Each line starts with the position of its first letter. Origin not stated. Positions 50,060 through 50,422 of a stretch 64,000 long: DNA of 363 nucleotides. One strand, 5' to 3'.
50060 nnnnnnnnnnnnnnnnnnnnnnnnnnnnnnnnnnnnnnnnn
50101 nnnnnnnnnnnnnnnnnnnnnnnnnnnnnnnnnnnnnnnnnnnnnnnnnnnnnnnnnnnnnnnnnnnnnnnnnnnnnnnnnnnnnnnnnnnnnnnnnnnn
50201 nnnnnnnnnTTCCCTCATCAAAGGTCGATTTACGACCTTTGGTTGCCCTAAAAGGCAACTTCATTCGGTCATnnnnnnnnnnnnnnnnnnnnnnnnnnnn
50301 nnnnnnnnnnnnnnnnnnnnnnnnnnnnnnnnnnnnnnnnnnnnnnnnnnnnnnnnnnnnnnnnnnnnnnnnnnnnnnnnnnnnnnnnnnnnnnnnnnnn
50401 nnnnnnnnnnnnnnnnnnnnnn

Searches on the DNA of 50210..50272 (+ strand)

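Call 49: build_rna_model(alignment_id=A2, structure=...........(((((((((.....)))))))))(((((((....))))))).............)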
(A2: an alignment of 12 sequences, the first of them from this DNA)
Model R1 built from alignment A2 (12 sequences, 65 columns); structure: as given.
model positions 56; base pairs 12; branch points 1; effective number of sequences 7.8; information 0.994 bits per position. Calibrated on 0.2 Mb of random sequence (short: E-values are rough).
structure used (alignment columns):
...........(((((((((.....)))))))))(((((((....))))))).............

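Call 50: search_with_rna_model(model_id=R1, sources=[window, L001, L067], max_evalue=1, make_alignment=true)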
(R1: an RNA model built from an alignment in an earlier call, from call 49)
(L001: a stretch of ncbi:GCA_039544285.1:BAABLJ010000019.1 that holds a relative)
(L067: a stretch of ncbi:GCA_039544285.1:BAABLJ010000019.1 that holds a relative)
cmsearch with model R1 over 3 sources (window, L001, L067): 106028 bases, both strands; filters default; matches with E-value up to 1: 22.
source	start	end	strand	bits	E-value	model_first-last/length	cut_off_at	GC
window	50210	50272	+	73.9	1.3e-18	1-56/56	no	0.44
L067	20239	20301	-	73.9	1.3e-18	1-56/56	no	0.44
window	211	266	+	73.1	2.2e-18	1-56/56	no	0.54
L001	9502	9557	+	73.1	2.2e-18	1-56/56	no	0.54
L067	4733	4788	-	71.9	5.1e-18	1-56/56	no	0.43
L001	2361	2423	+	71.7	5.7e-18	1-56/56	no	0.46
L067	4602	4657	-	70.6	1.1e-17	1-56/56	no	0.38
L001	2047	2102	-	69.8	1.9e-17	1-56/56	no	0.46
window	289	350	+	68.4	4.9e-17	1-56/56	no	0.37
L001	9580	9641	+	68.4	4.9e-17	1-56/56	no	0.37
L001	162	217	-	67.8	7.4e-17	1-56/56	no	0.45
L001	8781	8842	+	67.8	7.5e-17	1-56/56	no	0.35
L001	8992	9054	+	67.5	8.9e-17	1-56/56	no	0.44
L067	4680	4732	-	59.7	1.6e-14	4-56/56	no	0.49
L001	1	50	-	58.6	3.4e-14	1-50/56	3'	0.52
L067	4543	4601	-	55.9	2e-13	4-56/56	no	0.49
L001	9057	9098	+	19.2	0.0073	1-56/56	no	0.4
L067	5284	5375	-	14.2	0.2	1-56/56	no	0.41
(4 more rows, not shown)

Alignment A3: 22 matches aligned to the model, 117 columns, each read 5' to 3' on its own strand. Consensus structure (alignment columns), stored with it:
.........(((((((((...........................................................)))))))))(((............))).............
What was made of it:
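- Checked: Ten further units lie in the 16 kb flanking the window (call 50). The copy at 12520-12680 is a degenerate mosaic, with partial hits of 25.7 and 18.8 bits (call 50).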

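Call 51: search_with_rna_model(model_id=R1, sources=[L002, L003, L004, L005, L006, L007, L008, L009, L010, L011, L012, L013, L014, L015, L016, L017, L018, L019, L020, L021, L022, L023, L024, L025, L026, L027, L028, L029, L030, L031, L032, L033, L034, L035, L036, L037, L038, L039, L040, L041, L042, L043, L044, L045, L046, L047, L048, L049, L050, L051, L052, L053, L054, L055, L056, L057, L058, L059, L060, L061, L062, L063, L064, L065, L066], max_evalue=1)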
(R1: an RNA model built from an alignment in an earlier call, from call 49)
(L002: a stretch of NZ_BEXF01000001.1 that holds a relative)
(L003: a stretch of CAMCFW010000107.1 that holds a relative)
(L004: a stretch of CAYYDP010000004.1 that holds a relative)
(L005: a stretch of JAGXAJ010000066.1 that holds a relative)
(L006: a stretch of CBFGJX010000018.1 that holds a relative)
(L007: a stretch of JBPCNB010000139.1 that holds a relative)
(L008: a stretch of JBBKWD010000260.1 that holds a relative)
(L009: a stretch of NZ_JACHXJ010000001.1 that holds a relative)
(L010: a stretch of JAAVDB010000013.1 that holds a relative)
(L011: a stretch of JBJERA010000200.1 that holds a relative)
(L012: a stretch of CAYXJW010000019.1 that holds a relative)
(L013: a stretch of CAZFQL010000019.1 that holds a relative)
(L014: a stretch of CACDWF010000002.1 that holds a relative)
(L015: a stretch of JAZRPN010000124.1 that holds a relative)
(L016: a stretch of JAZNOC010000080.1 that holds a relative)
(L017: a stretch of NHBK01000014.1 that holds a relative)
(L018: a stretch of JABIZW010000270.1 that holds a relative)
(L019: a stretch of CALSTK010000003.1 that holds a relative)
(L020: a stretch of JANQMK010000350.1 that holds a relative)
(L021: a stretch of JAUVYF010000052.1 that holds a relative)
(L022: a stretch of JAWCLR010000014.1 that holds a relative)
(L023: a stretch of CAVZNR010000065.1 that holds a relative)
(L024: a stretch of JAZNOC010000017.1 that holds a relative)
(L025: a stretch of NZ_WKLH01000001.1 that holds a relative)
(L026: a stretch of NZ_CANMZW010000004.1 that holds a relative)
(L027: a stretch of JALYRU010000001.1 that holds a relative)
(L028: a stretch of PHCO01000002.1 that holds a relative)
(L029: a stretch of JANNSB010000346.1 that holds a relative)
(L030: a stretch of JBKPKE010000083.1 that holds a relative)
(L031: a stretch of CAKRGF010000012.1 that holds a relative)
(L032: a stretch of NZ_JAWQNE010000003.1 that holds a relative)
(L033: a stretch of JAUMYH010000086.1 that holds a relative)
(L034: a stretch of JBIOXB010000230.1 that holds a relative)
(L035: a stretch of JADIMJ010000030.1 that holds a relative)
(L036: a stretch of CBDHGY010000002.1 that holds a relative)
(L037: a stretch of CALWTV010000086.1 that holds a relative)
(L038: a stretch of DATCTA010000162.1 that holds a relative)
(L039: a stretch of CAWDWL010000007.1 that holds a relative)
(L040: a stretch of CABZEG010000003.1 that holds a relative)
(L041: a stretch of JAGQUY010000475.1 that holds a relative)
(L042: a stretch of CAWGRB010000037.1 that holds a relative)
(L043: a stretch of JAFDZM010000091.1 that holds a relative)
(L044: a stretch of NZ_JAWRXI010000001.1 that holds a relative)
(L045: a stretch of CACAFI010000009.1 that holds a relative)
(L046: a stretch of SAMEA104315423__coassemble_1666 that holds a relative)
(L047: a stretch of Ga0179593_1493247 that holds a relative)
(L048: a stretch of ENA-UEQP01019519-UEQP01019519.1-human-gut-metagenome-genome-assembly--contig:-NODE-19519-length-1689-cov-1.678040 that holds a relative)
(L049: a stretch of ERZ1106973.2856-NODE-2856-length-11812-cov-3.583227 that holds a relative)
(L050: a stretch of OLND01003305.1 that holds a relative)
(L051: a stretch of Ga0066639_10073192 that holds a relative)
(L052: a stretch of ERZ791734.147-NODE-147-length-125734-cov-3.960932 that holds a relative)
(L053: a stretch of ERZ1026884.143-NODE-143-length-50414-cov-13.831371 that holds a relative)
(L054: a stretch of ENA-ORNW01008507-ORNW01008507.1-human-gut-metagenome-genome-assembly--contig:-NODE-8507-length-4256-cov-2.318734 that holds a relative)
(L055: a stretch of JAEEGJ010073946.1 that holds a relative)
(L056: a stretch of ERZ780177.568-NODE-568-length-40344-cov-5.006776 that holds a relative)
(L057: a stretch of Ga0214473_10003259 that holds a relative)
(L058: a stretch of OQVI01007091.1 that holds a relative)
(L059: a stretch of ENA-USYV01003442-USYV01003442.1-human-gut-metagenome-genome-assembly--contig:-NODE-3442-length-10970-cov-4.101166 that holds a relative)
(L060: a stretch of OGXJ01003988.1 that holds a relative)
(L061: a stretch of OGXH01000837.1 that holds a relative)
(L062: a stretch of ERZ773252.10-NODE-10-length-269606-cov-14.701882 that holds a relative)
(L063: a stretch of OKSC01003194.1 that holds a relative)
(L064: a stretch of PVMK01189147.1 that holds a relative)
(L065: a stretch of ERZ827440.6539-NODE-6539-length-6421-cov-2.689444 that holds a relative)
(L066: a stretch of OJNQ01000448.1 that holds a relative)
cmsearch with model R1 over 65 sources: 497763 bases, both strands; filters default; matches with E-value up to 1: 24.
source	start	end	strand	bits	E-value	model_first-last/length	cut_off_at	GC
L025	6306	6371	-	25.8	0.00043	1-56/56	no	0.45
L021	2423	2469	-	23.9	0.0015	1-56/56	no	0.4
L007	385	435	-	21.3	0.0084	1-56/56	no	0.37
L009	3695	3751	-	20.5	0.014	1-56/56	no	0.46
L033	3081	3131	+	20.2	0.017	1-56/56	no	0.37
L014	184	233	+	20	0.02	1-56/56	no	0.36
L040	7655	7704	-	19.6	0.026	1-56/56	no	0.38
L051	1404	1447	+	18.3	0.061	1-56/56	no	0.32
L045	1046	1095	-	18.1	0.069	1-56/56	no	0.36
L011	5536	5649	-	17.6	0.096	1-56/56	no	0.38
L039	6260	6332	+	17.5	0.1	1-56/56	no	0.49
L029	6361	6409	+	16.9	0.15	1-56/56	no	0.53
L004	2923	2979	+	16.4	0.21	1-56/56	no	0.4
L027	3849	3889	+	16.2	0.25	1-56/56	no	0.49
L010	6342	6399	-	15.8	0.32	1-56/56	no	0.43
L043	1233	1277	-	15.6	0.37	1-56/56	no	0.38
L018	5192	5224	+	15.4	0.42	1-56/56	no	0.52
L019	4129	4161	+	15.4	0.42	1-56/56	no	0.52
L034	5766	5807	+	15.3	0.44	1-56/56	no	0.4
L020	1740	1787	-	14.7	0.65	1-56/56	no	0.4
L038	5159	5208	-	14.4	0.79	1-56/56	no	0.36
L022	7311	7346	+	14.4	0.81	1-56/56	no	0.53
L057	2984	3032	-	14.4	0.82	1-56/56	no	0.45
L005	6340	6415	+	14.1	0.99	1-56/56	no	0.61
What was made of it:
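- Checked: The best score in 498 kb of unrelated loci is 25.8 bits (call 51).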

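Call 61: search_with_rna_model(model_id=R1, sources=[L069, L070, L071, L072, L073, L074], max_evalue=1)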
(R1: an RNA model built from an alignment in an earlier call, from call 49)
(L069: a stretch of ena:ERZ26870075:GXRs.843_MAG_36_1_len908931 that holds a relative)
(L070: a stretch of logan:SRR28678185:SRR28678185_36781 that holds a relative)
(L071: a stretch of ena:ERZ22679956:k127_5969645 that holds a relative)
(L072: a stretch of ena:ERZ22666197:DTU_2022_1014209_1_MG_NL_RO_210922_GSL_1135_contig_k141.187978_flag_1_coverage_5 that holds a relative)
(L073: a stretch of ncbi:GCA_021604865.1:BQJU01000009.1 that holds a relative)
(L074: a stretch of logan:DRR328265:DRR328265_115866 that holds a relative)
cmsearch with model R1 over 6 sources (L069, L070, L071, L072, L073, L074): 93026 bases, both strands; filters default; matches with E-value up to 1: 2.
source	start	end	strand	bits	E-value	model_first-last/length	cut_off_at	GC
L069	10567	10667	-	12.4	0.56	1-56/56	no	0.42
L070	10567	10667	-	12.4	0.56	1-56/56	no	0.42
